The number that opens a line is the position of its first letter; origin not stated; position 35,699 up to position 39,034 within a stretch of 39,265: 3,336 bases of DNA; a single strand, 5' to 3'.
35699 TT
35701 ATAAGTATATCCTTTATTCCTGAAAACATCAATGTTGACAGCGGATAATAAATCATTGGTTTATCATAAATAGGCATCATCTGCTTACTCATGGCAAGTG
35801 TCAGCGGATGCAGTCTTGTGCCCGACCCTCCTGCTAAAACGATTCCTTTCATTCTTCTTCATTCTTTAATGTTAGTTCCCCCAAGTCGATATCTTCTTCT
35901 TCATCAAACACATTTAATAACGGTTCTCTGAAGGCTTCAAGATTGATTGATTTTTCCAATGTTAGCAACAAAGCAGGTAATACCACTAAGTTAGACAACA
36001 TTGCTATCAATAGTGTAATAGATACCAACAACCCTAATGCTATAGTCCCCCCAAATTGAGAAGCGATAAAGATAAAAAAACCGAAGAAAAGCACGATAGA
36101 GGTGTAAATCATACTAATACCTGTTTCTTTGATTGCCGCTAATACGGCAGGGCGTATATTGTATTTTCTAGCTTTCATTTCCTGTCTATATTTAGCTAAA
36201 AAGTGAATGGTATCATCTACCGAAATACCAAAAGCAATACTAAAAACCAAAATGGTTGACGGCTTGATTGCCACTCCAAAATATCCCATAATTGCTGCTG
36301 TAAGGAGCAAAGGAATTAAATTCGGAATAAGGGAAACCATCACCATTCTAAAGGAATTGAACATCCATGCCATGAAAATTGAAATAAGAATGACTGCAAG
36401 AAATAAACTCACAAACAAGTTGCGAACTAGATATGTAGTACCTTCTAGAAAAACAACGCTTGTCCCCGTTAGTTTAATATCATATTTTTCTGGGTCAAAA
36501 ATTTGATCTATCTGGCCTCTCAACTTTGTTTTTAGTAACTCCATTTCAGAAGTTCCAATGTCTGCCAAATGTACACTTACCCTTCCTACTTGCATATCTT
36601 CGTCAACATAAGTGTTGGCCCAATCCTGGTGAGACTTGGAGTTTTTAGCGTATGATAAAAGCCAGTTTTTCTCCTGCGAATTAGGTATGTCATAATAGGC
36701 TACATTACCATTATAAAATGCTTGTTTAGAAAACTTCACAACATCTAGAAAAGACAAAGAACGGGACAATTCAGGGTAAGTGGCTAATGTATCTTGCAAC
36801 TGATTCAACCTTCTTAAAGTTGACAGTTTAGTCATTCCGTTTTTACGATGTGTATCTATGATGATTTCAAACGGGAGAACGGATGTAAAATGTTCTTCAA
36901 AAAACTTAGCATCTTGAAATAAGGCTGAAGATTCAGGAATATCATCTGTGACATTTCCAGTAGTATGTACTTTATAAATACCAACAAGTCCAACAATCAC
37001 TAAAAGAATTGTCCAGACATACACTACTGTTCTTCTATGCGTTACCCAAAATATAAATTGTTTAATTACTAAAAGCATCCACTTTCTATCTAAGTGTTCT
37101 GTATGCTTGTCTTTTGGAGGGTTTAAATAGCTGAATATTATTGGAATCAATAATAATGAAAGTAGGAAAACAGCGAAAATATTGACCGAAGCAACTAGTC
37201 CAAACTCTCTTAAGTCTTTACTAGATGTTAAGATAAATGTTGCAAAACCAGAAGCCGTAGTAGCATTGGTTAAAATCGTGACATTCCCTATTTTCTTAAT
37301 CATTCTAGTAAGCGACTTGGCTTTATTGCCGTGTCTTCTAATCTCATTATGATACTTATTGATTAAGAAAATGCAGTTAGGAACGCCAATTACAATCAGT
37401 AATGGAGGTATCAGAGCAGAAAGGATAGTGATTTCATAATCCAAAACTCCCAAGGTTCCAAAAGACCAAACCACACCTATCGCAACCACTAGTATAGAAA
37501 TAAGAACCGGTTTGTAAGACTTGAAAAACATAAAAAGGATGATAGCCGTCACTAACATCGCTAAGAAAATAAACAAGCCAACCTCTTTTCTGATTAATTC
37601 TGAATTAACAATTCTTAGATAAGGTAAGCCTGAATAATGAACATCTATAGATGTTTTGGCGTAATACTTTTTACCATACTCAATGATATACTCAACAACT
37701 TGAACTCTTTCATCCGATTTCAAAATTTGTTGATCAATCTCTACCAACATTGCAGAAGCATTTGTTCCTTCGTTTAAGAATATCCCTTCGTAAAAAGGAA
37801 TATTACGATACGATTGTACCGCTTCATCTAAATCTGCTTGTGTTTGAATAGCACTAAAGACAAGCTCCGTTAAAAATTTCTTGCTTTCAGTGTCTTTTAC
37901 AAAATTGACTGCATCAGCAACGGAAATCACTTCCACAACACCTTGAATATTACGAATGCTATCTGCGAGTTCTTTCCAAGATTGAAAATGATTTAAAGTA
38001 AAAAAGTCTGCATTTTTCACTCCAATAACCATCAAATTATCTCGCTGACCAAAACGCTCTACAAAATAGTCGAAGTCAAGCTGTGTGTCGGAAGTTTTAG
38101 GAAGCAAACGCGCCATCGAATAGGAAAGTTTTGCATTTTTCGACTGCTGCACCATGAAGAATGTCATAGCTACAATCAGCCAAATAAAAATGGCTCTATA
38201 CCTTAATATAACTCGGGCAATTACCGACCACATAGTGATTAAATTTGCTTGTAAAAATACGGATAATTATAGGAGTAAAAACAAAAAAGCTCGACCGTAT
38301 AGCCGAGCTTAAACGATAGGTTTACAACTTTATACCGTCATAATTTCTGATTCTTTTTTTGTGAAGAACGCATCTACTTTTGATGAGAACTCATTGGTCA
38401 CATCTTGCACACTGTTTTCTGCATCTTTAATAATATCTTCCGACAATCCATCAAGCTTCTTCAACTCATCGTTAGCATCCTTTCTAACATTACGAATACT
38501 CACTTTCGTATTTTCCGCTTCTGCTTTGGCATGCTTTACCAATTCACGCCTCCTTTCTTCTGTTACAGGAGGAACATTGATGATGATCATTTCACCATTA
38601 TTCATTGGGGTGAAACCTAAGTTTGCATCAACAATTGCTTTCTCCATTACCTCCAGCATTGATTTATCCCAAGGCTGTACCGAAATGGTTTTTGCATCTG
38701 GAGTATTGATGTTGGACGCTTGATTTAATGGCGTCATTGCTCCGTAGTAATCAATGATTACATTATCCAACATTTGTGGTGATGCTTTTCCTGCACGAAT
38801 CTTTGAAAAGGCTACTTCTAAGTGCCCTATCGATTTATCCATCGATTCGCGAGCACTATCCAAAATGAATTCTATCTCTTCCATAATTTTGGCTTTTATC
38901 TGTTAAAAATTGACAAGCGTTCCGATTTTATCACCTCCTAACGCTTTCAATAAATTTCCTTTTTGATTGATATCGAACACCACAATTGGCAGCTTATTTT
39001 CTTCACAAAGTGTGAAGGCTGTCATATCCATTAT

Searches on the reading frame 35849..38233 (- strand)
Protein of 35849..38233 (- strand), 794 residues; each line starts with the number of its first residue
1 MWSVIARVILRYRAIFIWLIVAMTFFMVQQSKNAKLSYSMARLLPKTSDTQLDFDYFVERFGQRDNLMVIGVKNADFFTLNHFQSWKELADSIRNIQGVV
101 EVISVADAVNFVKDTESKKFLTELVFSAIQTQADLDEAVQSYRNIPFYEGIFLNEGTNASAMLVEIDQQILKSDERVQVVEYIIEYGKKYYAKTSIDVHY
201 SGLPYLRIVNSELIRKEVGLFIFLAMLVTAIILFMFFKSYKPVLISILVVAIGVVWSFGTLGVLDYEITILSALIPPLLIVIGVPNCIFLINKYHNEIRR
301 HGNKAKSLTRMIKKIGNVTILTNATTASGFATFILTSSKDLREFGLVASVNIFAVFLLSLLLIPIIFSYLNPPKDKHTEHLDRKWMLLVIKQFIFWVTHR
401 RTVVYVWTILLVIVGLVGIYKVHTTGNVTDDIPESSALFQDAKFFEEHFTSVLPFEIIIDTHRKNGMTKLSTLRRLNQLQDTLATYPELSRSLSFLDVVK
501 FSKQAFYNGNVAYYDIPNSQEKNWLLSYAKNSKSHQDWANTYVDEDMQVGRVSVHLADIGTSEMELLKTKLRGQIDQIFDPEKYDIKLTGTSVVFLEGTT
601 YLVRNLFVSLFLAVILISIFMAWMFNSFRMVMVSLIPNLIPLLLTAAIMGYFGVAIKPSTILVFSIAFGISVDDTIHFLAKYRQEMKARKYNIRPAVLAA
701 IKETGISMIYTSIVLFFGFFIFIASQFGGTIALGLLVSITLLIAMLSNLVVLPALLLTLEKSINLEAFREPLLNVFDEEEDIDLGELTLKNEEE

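Call 78: search_protein_families(library=pfam, proteins=[window:35849-38233:-], max_evalue=0.00001)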
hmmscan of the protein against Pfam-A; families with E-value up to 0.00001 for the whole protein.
window:35849-38233:- (794 aa): 3 families
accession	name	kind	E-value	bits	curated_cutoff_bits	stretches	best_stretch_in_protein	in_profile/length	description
PF03176.21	MMPL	-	9.1e-37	127.2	20.5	2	108-373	37-305/333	MMPL family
PF12349.14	Sterol-sensing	-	1.9e-10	41.3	22.3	1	244-367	10-133/153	Sterol-sensing domain of SREBP cleavage-activation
PF02460.24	Patched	-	2.7e-07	30.9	23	1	237-362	23-149/156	Patched SSD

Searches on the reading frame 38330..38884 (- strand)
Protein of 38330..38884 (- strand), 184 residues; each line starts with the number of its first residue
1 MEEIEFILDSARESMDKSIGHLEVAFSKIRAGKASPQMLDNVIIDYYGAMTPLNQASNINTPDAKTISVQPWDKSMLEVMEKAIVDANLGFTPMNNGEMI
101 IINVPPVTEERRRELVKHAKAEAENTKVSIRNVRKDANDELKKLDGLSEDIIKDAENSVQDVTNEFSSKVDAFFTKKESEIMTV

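Call 78: search_protein_families(library=pfam, proteins=[window:38330-38884:-], max_evalue=0.00001)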
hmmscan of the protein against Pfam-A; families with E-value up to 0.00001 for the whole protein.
window:38330-38884:- (184 aa): 1 family
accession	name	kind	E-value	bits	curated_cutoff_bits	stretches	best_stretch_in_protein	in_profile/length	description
PF01765.24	RRF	-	3.6e-61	206.2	29.7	1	24-182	3-164/164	Ribosome recycling factor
